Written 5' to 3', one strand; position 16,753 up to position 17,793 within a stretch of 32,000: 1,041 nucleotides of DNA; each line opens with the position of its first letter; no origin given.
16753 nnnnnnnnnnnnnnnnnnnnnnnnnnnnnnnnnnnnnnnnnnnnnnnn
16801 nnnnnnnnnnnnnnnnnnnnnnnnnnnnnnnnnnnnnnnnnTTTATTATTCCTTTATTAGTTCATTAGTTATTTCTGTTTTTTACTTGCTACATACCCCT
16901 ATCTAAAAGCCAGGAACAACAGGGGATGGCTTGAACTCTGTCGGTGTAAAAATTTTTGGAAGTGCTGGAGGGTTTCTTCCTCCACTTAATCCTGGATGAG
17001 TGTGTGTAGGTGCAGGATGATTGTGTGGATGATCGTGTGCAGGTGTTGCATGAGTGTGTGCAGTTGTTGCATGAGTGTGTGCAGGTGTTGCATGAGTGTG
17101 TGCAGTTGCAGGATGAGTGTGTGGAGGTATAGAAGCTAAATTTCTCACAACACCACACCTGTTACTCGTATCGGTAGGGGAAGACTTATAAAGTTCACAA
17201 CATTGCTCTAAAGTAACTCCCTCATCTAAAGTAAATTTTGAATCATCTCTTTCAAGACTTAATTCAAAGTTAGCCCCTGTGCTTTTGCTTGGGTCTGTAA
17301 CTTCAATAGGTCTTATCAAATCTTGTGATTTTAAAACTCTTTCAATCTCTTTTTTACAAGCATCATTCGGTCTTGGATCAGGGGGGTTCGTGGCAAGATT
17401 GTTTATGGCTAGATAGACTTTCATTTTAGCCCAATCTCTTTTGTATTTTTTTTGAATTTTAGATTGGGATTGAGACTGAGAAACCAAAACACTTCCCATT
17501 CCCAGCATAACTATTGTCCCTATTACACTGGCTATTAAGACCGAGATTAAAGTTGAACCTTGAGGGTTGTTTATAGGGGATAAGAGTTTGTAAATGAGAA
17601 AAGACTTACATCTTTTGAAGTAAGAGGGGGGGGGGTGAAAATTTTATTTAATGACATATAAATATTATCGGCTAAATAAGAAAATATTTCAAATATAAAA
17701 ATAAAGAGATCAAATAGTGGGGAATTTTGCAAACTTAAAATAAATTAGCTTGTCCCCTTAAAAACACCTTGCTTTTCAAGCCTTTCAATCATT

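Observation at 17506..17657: G10 homopolymer separates an upstream ATG from the body of a His-rich pilin-like gene: candidate slipped-strand phase variation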

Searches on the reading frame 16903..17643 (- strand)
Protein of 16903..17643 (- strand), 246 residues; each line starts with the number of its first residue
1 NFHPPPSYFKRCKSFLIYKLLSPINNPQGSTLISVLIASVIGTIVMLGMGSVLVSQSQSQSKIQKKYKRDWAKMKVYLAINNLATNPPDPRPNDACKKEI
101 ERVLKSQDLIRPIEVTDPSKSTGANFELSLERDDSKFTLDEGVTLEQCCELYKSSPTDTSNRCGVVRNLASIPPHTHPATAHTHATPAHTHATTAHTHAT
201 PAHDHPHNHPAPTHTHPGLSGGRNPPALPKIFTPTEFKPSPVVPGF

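Call 7: search_protein_families(library=pfam, max_evalue=1, proteins=[window:16903-17643:-])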
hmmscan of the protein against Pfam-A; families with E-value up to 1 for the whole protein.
window:16903-17643:- (246 aa): 3 families
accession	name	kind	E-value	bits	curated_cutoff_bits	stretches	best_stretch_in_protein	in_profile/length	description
PF07963.17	N_methyl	-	0.0013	18.7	21.2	1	26-49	3-26/27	Prokaryotic N-terminal methylation motif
PF05038.18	Cytochrom_B558a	-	0.026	14.6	25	1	35-116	102-182/184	Cytochrome Cytochrome b558 alpha-subunit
PF23691.1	YmgL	-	0.59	10.6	27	0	20-32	18-30/36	YmgL-like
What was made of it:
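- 17494..17556 (-): 21-residue hydrophobic segment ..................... (the alpha1N-like helix of a class III signal peptide, with Ser rather than Glu at position 5). Pfam N_methyl scores 18.7 bits, below the 21.2 cut-off (call 7).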

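Call 8: search_protein_families(library=ncbifam, max_evalue=1, proteins=[window:16903-17643:-])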
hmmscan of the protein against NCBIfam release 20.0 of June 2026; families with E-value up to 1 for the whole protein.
window:16903-17643:- (246 aa): 2 families
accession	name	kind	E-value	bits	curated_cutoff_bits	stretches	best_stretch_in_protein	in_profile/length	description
NF007848.0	PRK10557.1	equivalog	0.013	14.8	120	1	26-70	9-53/192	prepilin peptidase-dependent protein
NF051896.1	tapirin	equivalog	0.044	12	600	1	25-66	15-57/660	cellulose-binding protein tapirin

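Call 13: find_related_loci(query=A1, collection=genome_contigs, flank=10000)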
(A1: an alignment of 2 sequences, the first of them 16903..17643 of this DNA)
Query A1 (246 aa) in genome_contigs; peptide patterns used: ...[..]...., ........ (x = any residue, [..] = any of these).
61 stretches matched a pattern, but none encodes a relative of the query by tblastn (E <= 1e-3).
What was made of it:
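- Tried and rejected: Orthologues in one genome per GTDB species found nothing (call 13).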

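Call 19: find_related_loci(query=A1, collection=metagenome_contigs, flank=10000)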
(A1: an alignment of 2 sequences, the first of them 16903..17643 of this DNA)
Query A1 (246 aa) in metagenome_contigs; peptide patterns used: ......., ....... (x = any residue, [..] = any of these).
600 stretches matched a pattern, but none encodes a relative of the query by tblastn (E <= 1e-3).

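Call 63: predict_structure(alignment_id=A4)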
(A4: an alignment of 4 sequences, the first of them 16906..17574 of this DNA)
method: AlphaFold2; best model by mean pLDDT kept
length: 223 residues; sequences in the alignment: 4
mean_pLDDT: 47.2   pTM: 0.29
mean pLDDT of the five models: 47.2, 46.0, 45.7, 40.0, 35.1
residues with pLDDT >= 90: 0; 70-90: 0; 50-70: 99; < 50: 124
segments of 3 or more residues with pLDDT < 50: 1-3, 85-120, 131-163, 165-182, 184-188, 190-201, 203-215
pLDDT, mean of each block of 10 residues (from residue 1): 53 62 55 56 58 62 55 60 49 35 34 39 52 44 38 33 35 37 43 39 46 49 50
secondary structure, 60 per line:
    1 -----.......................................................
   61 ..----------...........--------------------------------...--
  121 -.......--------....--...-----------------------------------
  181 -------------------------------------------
elements in order: H6-62 H73-83 H122-128 H137-140
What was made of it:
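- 17494..17556 (-): AF2 predicts one long helix over residues 6-62, at low confidence (call 63).
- On Type IV pilin / pseudopilin (class III signal peptide): AF2 with a 4-sequence alignment gave a helix over residues 6-62, but mean pLDDT was 47 and the head was unresolved (call 63).
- Closest known: Modular type IV pilins. Different: The pilin fold is not confirmed (AF2 pLDDT 47, call 63).
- Tried and rejected: AlphaFold2 gave mean pLDDT 47 (call 63), so no fold search was run.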

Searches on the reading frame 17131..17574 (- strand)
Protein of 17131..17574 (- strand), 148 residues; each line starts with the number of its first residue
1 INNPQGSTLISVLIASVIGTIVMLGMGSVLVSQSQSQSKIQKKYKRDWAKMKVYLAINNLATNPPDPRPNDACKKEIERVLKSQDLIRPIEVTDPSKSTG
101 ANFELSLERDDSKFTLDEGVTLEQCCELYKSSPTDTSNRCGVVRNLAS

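Call 30: search_protein_representatives(protein=window:17131-17574:-)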
Query: 148 residues. Proteins with E-value up to 0.001 (for the whole library): 8; up to 1e-10: 3; up to 1e-30: 2. The best 8 are listed.
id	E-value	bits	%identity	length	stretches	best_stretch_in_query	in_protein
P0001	1.4e-76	271.3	100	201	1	23-148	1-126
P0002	1.4e-65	235.7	82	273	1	9-146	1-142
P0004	4.4e-13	65.7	47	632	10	129-147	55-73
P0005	4.0e-07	46.4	32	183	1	3-137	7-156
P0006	6.4e-06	42.5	44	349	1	5-65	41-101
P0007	1.4e-05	41.4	38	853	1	5-83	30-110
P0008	1.3e-04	38.3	40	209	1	3-89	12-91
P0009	4.4e-04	36.6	31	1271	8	86-137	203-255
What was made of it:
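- The N-domain is 82% identical to the paralogue (call 30).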

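Call 32: find_encoding_contigs(protein=P0006, flank=6000, max_places=4)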
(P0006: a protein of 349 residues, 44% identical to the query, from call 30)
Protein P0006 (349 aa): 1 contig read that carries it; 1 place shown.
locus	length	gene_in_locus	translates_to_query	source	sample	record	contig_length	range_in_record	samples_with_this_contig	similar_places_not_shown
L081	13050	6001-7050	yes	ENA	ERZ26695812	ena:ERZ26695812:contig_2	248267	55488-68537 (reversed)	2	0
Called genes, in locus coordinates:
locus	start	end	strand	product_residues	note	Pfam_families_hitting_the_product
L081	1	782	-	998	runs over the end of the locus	PF12797:Fer4_2 (weak), PF12838:Fer4_7 (weak), PF13183:Fer4_8 (faint), PF13187:Fer4_9 (faint), PF13237:Fer4_10 (faint), PF25160:LdpA_Fe-S-bd (faint), PF13247:Fer4_11 (weak)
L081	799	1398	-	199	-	PF02085:Cytochrom_CIII (faint), PF14537:Cytochrom_c3_2 (faint), PF14522:Cytochrome_C7 (faint)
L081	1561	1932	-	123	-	PF01578:Cytochrom_C_asm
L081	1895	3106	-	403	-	-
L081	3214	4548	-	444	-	PF05140:ResB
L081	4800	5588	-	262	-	PF05013:FGase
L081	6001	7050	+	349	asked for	-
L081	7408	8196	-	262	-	PF02374:ArsA_ATPase (faint), PF09140:MipZ, PF10609:ParA, PF13614:AAA_31 (faint), PF01656:CbiA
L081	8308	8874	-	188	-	-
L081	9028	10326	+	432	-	PF00587:tRNA-synt_2b, PF03129:HGTP_anticodon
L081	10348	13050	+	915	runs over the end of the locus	PF01326:PPDK_N, PF00391:PEP-utilizers, PF02896:PEP-utilizers_C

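Call 33: find_encoding_contigs(protein=P0007, flank=6000, max_places=4)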
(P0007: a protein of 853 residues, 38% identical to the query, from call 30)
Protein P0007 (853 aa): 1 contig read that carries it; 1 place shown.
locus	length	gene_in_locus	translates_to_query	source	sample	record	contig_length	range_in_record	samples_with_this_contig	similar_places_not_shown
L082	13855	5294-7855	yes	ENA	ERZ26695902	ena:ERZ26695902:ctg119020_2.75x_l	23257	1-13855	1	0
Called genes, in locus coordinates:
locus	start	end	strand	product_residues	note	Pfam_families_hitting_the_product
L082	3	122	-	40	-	?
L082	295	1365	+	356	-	-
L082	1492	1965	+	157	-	-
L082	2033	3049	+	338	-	PF10987:DUF2806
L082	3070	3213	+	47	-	-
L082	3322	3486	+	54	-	-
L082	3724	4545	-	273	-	PF01764:Lipase_3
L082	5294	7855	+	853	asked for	PF13884:Peptidase_S74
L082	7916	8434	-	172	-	-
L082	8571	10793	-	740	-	PF07732:Cu-oxidase_3, PF00394:Cu-oxidase, PF07731:Cu-oxidase_2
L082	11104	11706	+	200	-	-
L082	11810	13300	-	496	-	PF01134:GIDA (faint), PF01266:DAO (faint), PF02737:3HCDH_N (faint), PF03486:HI0933_like (faint), PF07992:Pyr_redox_2, PF13738:Pyr_redox_3, PF00070:Pyr_redox, PF02852:Pyr_redox_dim, +1 more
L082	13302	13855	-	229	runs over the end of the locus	PF09335:VTT_dom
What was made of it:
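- L082 has only 2.75x coverage, judging by its contig name (call 33).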

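Call 37: find_encoding_contigs(protein=P0005, flank=6000, max_places=4)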
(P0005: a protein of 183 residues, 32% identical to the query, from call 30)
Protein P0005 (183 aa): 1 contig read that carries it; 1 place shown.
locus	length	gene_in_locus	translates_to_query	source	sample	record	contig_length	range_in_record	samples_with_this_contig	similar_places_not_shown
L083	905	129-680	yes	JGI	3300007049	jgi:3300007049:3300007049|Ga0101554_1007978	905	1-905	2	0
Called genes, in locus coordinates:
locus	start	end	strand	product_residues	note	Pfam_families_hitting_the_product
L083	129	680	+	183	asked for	-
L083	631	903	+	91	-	?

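Call 38: find_encoding_contigs(protein=P0008, flank=6000, max_places=4)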
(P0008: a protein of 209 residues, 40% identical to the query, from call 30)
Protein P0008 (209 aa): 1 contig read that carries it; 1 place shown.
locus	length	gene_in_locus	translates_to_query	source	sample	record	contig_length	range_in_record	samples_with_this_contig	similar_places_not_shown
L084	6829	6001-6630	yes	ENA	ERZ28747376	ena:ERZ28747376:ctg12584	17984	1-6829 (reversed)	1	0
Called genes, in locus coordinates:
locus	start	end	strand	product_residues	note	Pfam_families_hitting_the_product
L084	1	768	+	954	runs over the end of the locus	PF23914:TPR_CcmH_CycH (faint), PF25060:ARM_TT21_2nd (faint), PF00515:TPR_1 (faint), PF07719:TPR_2 (faint), PF13414:TPR_11 (faint), PF13428:TPR_14 (faint), PF13431:TPR_17 (faint), PF12895:ANAPC3 (weak), +8 more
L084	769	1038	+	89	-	-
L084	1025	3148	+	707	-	PF07732:Cu-oxidase_3, PF00394:Cu-oxidase, PF07731:Cu-oxidase_2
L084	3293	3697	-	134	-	-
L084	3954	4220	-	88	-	-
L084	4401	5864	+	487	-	PF01645:Glu_synthase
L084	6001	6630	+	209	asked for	-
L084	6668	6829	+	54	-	?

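Call 64: search_protein_families(library=pfam, max_evalue=0.1, proteins=[P0005, P0006, P0007, P0008])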
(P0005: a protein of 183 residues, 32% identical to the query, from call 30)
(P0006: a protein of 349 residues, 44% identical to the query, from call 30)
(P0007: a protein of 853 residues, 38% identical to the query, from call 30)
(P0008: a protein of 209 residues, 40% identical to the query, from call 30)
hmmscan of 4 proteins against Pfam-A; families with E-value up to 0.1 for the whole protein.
P0005 (183 aa): 0 families

P0006 (349 aa): 0 families

P0007 (853 aa): 2 families
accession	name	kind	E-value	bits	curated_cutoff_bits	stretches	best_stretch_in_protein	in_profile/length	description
PF13884.11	Peptidase_S74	-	9.3e-14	51.9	22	1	707-762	1-58/58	Chaperone of endosialidase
PF07889.17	DUF1664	-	0.013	16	34.6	1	784-852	37-101/124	Protein of unknown function (DUF1664)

P0008 (209 aa): 2 families
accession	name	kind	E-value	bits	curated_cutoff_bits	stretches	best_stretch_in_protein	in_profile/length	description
PF07963.17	N_methyl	-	0.00018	21.4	21.2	1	12-35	3-26/27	Prokaryotic N-terminal methylation motif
PF17002.10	DUF5089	-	0.061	13.6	36.1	1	47-148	8-112/193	Domain of unknown function (DUF5089)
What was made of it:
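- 17494..17556 (-): Homologue P0008 scores 21.4 (call 64).
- On Type IV pilin / pseudopilin (class III signal peptide): Homologue P0008 just passes at 21.4 (call 64).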

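Call 65: search_protein_families(library=ncbifam, max_evalue=0.1, proteins=[P0005, P0006, P0007, P0008])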
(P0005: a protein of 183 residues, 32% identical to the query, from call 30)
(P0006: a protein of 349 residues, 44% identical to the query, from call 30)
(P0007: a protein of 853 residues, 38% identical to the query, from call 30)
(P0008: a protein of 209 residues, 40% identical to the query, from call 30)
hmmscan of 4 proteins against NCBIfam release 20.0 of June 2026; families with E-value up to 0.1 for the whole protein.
P0005 (183 aa): 3 families
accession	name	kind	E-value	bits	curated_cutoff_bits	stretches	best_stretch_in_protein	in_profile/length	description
NF004199.0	PRK05653.1-4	equivalog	0.005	16.4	301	1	30-113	11-94/247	3-oxoacyl-ACP reductase FabG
NF007848.0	PRK10557.1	equivalog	0.0079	15.5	120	1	6-51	8-53/192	prepilin peptidase-dependent protein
NF011450.0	PRK14872.1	equivalog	0.018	14.4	407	1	32-110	21-97/338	rod shape-determining protein MreC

P0006 (349 aa): 2 families
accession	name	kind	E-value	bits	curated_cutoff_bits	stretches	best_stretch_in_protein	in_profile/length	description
NF002460.0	PRK01658.1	subfamily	0.053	13.5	112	1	34-74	80-120/122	CidA/LrgA family holin-like protein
NF003146.0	PRK04081.1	equivalog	0.069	12.5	194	0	30-82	107-160/207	hypothetical protein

P0007 (853 aa): 1 family
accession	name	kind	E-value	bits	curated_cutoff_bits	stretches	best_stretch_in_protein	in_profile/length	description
NF037954.1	het_cyst_PatD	equivalog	0.047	14.1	50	1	781-848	11-82/116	heterocyst frequency control protein PatD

P0008 (209 aa): 3 families
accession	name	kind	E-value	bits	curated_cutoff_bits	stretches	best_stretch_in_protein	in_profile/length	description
NF007848.0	PRK10557.1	equivalog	0.0016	17.8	120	1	9-62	6-56/192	prepilin peptidase-dependent protein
NF003155.0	PRK04125.1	equivalog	0.032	14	136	1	12-56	88-131/141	antiholin-like murein hydrolase modulator LrgA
TIGR02523.1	type_IV_pilV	equivalog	0.067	13.7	52.2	1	14-97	2-76/139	type IV pilus modification protein PilV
